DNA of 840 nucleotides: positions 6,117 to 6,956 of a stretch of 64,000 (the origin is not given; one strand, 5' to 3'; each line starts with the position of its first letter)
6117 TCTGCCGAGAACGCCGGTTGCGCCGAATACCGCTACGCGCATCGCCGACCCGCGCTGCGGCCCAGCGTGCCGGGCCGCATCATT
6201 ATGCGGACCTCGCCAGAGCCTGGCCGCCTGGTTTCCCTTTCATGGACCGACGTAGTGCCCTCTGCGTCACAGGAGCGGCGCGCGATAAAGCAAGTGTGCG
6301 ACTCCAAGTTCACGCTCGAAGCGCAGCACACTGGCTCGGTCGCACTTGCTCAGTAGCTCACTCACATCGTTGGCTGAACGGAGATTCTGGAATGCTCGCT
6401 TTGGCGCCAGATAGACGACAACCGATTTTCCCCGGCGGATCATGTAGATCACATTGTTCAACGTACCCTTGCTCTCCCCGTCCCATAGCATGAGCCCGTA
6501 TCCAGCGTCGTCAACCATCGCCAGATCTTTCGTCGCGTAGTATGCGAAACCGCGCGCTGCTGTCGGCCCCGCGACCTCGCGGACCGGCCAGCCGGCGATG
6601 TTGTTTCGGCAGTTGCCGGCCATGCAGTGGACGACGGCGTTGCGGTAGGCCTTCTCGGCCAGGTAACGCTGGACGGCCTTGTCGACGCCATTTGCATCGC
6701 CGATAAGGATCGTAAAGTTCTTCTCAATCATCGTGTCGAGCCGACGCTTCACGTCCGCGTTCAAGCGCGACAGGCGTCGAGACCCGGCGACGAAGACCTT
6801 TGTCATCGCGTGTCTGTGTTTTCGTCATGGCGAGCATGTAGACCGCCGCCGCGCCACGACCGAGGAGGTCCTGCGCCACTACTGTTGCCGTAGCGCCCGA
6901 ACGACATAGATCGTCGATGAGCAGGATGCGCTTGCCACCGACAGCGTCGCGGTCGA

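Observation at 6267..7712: Compact NUDIX - PRTase - SLOG three-gene island: candidate nucleotide-centred conflict/signalling system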

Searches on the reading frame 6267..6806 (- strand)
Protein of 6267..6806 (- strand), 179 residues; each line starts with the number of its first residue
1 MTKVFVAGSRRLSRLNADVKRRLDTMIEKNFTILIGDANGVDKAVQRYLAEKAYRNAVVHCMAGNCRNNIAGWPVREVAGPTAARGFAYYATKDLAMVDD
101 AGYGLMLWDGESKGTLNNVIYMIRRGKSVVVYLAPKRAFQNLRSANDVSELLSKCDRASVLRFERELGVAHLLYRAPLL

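Call 3: search_protein_families(library=pfam, proteins=[window:6267-6806:-], max_evalue=0.1)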
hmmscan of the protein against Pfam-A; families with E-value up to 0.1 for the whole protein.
window:6267-6806:- (179 aa): 3 families
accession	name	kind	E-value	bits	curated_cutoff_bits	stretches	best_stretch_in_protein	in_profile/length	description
PF02481.21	DNA_processg_A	-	0.014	15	29.6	1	4-52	47-96/212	DNA recombination-mediator protein A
PF08503.15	DapH_N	-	0.082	13.6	27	0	3-47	20-62/86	Tetrahydrodipicolinate succinyltransferase N-terminal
PF10686.14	YAcAr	-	0.092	13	28.2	0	2-54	1-54/66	YspA, cpYpsA-related SLOG family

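Call 4: search_protein_families(library=padloc, proteins=[window:6267-6806:-], max_evalue=0.1)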
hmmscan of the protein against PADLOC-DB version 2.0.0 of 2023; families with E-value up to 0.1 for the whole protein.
window:6267-6806:- (179 aa): 1 family
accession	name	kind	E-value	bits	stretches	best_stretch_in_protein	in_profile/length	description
PDLC03961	ShosA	-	0.021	12.1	1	4-46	118-161/303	-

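Call 5: search_protein_families(library=ncbifam, proteins=[window:6267-6806:-], max_evalue=0.1)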
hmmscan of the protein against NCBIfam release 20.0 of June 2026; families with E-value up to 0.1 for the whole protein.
window:6267-6806:- (179 aa): 1 family
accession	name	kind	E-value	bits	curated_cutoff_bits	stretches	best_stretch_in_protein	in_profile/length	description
TIGR00732.1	dprA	equivalog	0.01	15.1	191.15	1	3-55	46-100/220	DNA-processing protein DprA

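Call 6: find_homologous_proteins(query=window:6267-6806:-)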
Query window:6267-6806:- (179 aa): 2321 proteins with E <= 0.001 among 2477 candidates; the best 120 are listed.
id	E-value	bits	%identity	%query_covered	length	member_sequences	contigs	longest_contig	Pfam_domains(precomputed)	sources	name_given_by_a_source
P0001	9.0e-113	391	99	100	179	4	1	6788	-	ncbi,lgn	-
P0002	3.5e-95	334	82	99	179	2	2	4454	-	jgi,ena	-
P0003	3.0e-91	321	80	99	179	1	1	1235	-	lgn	-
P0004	3.1e-91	321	79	99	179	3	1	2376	-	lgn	-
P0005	4.4e-91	321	80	99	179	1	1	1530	-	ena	-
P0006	2.0e-90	319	81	99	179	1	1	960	-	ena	-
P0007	2.1e-90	319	81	99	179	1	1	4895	-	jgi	jgi:hypothetical protein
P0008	7.5e-90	317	79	100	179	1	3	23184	-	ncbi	-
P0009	9.4e-90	317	82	97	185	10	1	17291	-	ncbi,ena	-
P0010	6.7e-89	314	80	99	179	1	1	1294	-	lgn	-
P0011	1.4e-88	313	78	99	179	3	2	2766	-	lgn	-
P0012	1.5e-88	313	79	99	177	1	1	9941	-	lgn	-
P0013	2.0e-88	312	78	99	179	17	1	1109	-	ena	-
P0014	2.7e-88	312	79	99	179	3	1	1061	-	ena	-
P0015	3.8e-88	311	77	99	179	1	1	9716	-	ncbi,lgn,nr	ncbi:MAG TPA: hypothetical protein VMO26_18070 [Vicinamibacterales bacterium]|nr:hypothetical protei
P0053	1.8e-84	299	76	100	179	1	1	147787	-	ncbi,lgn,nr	ncbi:MAG: hypothetical protein NTV05_06960 [Acidobacteria bacterium]|nr:hypothetical protein [Acidob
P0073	1.6e-82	293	74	99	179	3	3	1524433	-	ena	-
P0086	3.5e-81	289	72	99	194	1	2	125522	-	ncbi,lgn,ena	-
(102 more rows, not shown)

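Call 8: find_encoding_contigs(protein=P0053, flank=8000, max_places=3)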
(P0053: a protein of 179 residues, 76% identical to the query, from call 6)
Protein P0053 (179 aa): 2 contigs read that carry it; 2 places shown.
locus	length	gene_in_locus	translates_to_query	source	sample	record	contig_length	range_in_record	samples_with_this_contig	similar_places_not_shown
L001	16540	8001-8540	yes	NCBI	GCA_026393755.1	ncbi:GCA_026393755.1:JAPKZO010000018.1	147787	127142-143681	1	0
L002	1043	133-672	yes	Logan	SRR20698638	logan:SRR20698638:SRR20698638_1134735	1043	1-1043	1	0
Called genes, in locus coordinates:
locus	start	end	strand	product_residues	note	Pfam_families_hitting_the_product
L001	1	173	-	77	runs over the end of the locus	-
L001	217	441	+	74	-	-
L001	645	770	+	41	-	-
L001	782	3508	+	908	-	-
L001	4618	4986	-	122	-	-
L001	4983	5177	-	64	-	PF07927:HicA_toxin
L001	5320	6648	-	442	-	-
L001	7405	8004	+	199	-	-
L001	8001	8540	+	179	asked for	-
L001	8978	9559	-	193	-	PF13650:Asp_protease_2 (weak), PF13975:gag-asp_proteas (weak)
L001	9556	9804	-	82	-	-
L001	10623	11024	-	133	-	-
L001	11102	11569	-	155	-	-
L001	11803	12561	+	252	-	-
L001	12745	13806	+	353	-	PF13620:CarboxypepD_reg, PF17210:SdrD_B (faint), PF13715:CarbopepD_reg_2 (faint), PF14686:fn3_3 (faint), PF13620:CarboxypepD_reg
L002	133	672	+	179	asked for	-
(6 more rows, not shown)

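Call 9: find_encoding_contigs(protein=P0073, flank=8000, max_places=3)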
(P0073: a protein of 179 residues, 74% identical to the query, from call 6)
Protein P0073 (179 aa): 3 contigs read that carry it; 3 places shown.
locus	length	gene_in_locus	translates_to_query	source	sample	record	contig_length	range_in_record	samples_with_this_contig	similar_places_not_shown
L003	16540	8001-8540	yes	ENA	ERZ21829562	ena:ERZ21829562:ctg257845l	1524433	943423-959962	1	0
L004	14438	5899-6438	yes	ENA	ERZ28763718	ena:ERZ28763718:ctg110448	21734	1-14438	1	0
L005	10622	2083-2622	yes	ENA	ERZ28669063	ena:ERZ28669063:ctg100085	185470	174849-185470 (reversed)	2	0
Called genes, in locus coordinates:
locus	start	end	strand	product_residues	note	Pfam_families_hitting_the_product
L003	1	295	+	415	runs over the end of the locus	PF13011:LZ_Tnp_IS481 (weak), PF13384:HTH_23, PF13518:HTH_28, PF13551:HTH_29, PF13565:HTH_32, PF00665:rve, PF13683:rve_3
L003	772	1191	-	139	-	-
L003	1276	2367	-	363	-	PF13565:HTH_32 (weak), PF00665:rve (weak), PF13683:rve_3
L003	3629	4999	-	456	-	PF03616:Glt_symporter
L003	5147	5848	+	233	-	PF13610:DDE_Tnp_IS240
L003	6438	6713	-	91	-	PF03160:Calx-beta (faint)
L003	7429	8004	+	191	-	-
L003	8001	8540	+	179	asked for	-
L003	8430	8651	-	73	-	-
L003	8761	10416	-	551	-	PF00282:Pyridoxal_deC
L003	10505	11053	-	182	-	PF01609:DDE_Tnp_1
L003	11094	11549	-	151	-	PF01609:DDE_Tnp_1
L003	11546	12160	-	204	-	PF13737:DDE_Tnp_1_5, PF01609:DDE_Tnp_1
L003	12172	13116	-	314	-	PF13737:DDE_Tnp_1_5, PF01609:DDE_Tnp_1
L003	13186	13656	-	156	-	PF01548:DEDD_Tnp_IS110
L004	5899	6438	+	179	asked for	-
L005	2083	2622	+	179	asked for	-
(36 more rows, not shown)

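Call 10: find_encoding_contigs(protein=P0086, flank=8000, max_places=3)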
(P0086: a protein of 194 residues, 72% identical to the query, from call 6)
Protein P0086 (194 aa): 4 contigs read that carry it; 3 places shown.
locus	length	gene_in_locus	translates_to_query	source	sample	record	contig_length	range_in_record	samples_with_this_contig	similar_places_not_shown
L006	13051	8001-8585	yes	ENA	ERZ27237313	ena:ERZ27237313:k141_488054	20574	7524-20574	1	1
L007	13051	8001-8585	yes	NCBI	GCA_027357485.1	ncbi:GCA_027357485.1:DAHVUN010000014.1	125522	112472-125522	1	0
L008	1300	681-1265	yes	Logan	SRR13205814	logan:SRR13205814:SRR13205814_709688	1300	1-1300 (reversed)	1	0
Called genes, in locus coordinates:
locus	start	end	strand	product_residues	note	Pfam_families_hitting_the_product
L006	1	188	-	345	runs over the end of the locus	-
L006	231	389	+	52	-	-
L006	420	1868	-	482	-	PF04185:Phosphoesterase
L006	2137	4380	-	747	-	PF01804:Penicil_amidase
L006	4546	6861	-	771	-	-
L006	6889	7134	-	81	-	-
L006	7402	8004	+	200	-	-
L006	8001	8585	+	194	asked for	-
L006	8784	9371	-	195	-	PF04264:YceI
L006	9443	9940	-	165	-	PF01047:MarR, PF12802:MarR_2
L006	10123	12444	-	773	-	-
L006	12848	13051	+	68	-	?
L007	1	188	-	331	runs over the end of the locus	-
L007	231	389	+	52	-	-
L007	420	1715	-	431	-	PF04185:Phosphoesterase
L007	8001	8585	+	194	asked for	-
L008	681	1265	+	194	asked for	-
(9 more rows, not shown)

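Call 15: find_encoding_contigs(protein=P0001, flank=8000, max_places=4)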
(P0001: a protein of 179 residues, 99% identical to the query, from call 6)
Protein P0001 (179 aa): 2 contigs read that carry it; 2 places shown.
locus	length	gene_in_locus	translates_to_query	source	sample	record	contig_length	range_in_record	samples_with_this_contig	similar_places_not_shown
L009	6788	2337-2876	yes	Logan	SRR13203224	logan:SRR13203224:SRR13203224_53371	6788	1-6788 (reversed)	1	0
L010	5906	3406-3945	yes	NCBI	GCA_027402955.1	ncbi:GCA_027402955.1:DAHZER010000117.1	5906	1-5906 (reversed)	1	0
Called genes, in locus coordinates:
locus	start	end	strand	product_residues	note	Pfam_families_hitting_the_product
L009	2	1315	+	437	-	?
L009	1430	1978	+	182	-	PF00293:NUDIX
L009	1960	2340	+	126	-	-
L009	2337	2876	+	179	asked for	-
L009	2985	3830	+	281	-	PF01073:3Beta_HSD, PF01370:Epimerase, PF04321:RmlD_sub_bind (weak), PF05368:NmrA, PF13460:NAD_binding_10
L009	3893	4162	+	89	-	PF00106:adh_short, PF08659:KR (weak), PF13561:adh_short_C2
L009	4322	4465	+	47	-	PF13561:adh_short_C2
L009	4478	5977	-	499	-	PF00171:Aldedh, PF05893:LuxC (weak)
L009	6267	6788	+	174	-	?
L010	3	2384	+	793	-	?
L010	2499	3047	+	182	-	PF00293:NUDIX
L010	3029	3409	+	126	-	-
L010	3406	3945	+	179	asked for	-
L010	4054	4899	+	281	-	PF01073:3Beta_HSD, PF01370:Epimerase, PF04321:RmlD_sub_bind (faint), PF05368:NmrA (weak), PF13460:NAD_binding_10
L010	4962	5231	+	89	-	PF00106:adh_short, PF08659:KR (weak), PF13561:adh_short_C2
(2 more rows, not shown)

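Call 16: find_encoding_contigs(protein=P0008, flank=8000, max_places=4)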
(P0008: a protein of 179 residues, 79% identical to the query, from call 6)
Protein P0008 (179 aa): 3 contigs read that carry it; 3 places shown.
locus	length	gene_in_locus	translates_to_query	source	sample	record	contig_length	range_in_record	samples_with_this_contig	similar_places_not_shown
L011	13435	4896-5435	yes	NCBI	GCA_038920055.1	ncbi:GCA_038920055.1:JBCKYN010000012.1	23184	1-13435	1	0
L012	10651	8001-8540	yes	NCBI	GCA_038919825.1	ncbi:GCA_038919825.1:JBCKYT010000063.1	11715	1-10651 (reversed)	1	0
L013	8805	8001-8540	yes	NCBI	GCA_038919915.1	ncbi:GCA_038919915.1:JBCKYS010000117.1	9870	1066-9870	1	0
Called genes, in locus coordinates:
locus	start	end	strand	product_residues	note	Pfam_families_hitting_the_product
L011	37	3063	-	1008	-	PF25852:DUF6242_C (faint), PF02012:BNR (faint), PF15899:BNR_6 (faint), PF15902:Sortilin-Vps10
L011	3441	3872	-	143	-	PF01850:PIN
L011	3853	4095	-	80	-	PF22513:FitA-like_RHH (weak)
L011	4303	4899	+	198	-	-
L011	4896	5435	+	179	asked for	-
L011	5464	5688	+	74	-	-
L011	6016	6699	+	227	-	PF11138:DUF2911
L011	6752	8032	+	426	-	PF00561:Abhydrolase_1, PF12146:Hydrolase_4, PF12697:Abhydrolase_6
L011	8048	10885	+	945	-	PF00069:Pkinase, PF07714:PK_Tyr_Ser-Thr, PF01636:APH (weak), PF07714:PK_Tyr_Ser-Thr, PF26549:Tricorn_N (weak), PF26550:Tricorn_2nd (weak), PF07676:PD40, PF26549:Tricorn_N, +2 more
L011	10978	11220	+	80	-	PF22513:FitA-like_RHH (weak)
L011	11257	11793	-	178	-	-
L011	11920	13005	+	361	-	PF01609:DDE_Tnp_1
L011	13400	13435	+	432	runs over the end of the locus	PF00144:Beta-lactamase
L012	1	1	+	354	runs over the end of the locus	?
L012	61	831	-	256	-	PF05096:Glu_cyclase_2, PF21959:DUF6923 (faint)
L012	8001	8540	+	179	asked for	-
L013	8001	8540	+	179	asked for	-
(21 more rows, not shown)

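Call 17: find_encoding_contigs(protein=P0009, flank=8000, max_places=4)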
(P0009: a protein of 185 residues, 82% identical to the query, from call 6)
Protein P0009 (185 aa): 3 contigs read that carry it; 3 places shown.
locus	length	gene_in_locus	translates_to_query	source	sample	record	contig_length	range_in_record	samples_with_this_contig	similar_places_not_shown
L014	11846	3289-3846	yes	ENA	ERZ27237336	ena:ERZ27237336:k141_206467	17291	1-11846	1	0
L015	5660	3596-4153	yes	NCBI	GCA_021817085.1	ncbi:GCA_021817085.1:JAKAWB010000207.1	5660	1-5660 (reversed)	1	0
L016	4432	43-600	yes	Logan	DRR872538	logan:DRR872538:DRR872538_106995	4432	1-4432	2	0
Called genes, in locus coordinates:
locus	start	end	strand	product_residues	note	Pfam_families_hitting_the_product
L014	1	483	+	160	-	?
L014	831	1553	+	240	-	PF14114:DUF4286 (faint)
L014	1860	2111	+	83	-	PF13701:DDE_Tnp_1_4 (weak)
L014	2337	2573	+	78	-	-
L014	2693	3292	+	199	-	-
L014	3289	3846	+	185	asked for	-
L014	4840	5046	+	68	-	PF02416:TatA_B_E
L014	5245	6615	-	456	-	PF04734:Ceramidase_alk (faint)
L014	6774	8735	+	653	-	PF02129:Peptidase_S15, PF08530:PepX_C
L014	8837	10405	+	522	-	PF00083:Sugar_tr (weak), PF07690:MFS_1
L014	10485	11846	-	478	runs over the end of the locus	PF01139:RtcB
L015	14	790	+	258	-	PF04434:SWIM (faint)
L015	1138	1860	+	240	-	PF14114:DUF4286 (faint)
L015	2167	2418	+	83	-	PF13701:DDE_Tnp_1_4 (weak)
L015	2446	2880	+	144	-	-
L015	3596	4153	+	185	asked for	-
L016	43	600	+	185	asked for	-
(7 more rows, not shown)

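Call 28: find_related_loci(query=A2, collection=genome_contigs, flank=6000)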
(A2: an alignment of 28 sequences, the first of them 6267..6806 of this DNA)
Query A2 (179 aa) in genome_contigs; peptide patterns used: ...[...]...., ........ (x = any residue, [..] = any of these).
600 stretches matched a pattern (row limit reached: there are more); 208 encode a relative of the query (tblastn E <= 1e-3); the best 80 are kept; 80 distinct loci.
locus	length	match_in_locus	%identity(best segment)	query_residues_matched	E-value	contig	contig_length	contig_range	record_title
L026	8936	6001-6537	77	1-179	3e-94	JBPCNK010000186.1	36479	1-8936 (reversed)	MAG: Acidobacteriota bacterium isolate TH_ant_mag_128 S1Ck127_3566521_flag_0_multi_9.9972_len_36479, whole genome shotgu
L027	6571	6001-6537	74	1-179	2e-92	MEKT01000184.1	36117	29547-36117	MAG: Acidobacteria bacterium RIFCSPLOWO2_02_FULL_65_29 rifcsplowo2_02_scaffold_5175, whole genome shotgun sequence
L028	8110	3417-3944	75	1-176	5e-92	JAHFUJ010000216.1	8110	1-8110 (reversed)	MAG: Acidobacteria bacterium isolate nzgw77 NODE_15141_length_8111_cov_9.144681, whole genome shotgun sequence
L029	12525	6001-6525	73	1-175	1e-86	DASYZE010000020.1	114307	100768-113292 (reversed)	MAG TPA_asm: Terriglobia bacterium isolate SMAG_U6354 k141_221411, whole genome shotgun sequence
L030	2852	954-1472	69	1-173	4e-84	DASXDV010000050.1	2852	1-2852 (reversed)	MAG TPA_asm: Candidatus Tumulicola sp. isolate SMAG_U5095 k141_2842355, whole genome shotgun sequence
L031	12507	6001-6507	69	1-169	4e-81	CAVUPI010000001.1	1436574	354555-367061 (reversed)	MAG: uncultured Acidobacteriota bacterium isolate MFD06092.bin.1.270 genome assembly, contig: contig_18427, whole genome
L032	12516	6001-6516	59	1-172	4e-68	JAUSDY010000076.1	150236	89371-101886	MAG: Acidobacteriota bacterium isolate E14_maxbin.140_sub E14_k141_81736, whole genome shotgun sequence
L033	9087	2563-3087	57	1-175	9e-67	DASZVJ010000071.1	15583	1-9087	MAG TPA_asm: Vicinamibacterales bacterium isolate SMAG_U6128 k141_229974, whole genome shotgun sequence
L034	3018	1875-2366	60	4-167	2e-65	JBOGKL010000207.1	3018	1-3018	MAG: Terriglobales bacterium isolate TC-S_metabat2.bin.439 k127_661520, whole genome shotgun sequence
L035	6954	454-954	55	1-167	6e-65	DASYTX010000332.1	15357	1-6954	MAG TPA_asm: Terriglobales bacterium isolate SMAG_U4578 k141_734998, whole genome shotgun sequence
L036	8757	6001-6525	56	1-175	6e-65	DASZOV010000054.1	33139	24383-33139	MAG TPA_asm: Vicinamibacterales bacterium isolate SMAG_U5954 k141_575597, whole genome shotgun sequence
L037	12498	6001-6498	58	2-167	5e-65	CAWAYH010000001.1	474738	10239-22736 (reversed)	MAG: uncultured Acidobacteriota bacterium isolate MFD06229.bin.2.115 genome assembly, contig: contig_12539, whole genome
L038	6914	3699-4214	58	4-176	3e-64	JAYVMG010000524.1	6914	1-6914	MAG: Acidobacteriota bacterium isolate GL58_Up_concoct_85 GL58_Up_concoct_85_523, whole genome shotgun sequence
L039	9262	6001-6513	53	1-170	2e-60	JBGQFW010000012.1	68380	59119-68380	MAG: Candidatus Methylomirabilia bacterium isolate OBJ2_061818_090_42 k141_417973_length_68380_cov_14.3733, whole genome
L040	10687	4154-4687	49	1-178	2e-59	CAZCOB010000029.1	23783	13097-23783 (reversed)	MAG TPA_asm: uncultured Dehalococcoidaceae bacterium isolate binchicken_co100_344 genome assembly, contig: NODE_3199_len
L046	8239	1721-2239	45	1-173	9e-56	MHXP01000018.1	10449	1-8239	MAG: Planctomycetes bacterium GWA2_39_15 gwa2_scaffold_12180, whole genome shotgun sequence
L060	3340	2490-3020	45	1-171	2e-52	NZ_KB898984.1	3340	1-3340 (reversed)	Thioalkalivibrio sulfidiphilus strain ALJ17 D580DRAFT_scaffold00064.64, whole genome shotgun sequence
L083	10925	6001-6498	47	1-167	5e-49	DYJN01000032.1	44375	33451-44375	MAG TPA_asm: Arcobacter sp. isolate SulCav_AS07-7_66_22 SulCav_AS07_7_727_length_44375_cov_11_874774, whole genome shotg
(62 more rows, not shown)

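Call 39: predict_structure(alignment_id=A2)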
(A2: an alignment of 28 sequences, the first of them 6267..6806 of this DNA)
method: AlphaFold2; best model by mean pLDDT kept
length: 179 residues; sequences in the alignment: 28
mean_pLDDT: 88.5   pTM: 0.85
mean pLDDT of the five models: 88.5, 88.3, 87.9, 87.7, 86.3
residues with pLDDT >= 90: 119; 70-90: 47; 50-70: 8; < 50: 5
segments of 3 or more residues with pLDDT < 50: 175-179
pLDDT, mean of each block of 10 residues (from residue 1): 95 95 96 92 94 93 81 87 79 94 96 93 95 94 92 86 79 47
secondary structure, 60 per line:
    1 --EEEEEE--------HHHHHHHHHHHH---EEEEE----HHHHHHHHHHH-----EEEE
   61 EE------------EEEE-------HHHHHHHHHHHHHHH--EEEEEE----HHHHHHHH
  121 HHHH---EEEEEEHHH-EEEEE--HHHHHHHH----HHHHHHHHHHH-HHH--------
elements in order: E3-8 H17-28 E32-36 H41-51 E57-62 E75-78 H86-100 E103-108 H113-124 E128-133 E138-142 H145-152 H157-167

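Call 41: search_protein_representatives(alignment_id=A2)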
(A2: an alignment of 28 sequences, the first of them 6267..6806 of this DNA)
Query: 28 sequences, 179 profile positions. Proteins with E-value up to 0.001 (for the whole library): 2218; up to 1e-10: 1317; up to 1e-30: 308. The best 150 are listed.
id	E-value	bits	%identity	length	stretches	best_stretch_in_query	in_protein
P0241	1.8e-68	246.1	-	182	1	3-145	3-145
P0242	3.2e-67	242.0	-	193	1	2-168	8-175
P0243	4.4e-64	231.8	-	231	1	3-172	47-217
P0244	3.4e-61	222.4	-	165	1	2-129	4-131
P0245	6.2e-60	218.3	-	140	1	2-133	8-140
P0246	3.1e-59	216.0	-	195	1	1-175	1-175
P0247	3.7e-59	215.7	-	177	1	1-160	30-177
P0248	1.7e-58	213.6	-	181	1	3-176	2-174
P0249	3.0e-58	212.8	-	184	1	1-174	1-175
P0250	3.5e-58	212.6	-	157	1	4-116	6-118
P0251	4.3e-56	205.7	-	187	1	1-173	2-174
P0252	4.7e-56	205.6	-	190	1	2-168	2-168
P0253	6.4e-56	205.2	-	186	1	1-170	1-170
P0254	9.2e-56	204.7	-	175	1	1-158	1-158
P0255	1.7e-55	203.8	-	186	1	1-155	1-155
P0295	6.4e-47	175.9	-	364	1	3-175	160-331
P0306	9.4e-46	172.1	-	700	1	1-162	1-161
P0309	1.3e-45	171.6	-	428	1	1-164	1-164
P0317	5.6e-45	169.5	-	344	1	4-175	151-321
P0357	6.1e-42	159.6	-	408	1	3-151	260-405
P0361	9.1e-42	159.1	-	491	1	1-164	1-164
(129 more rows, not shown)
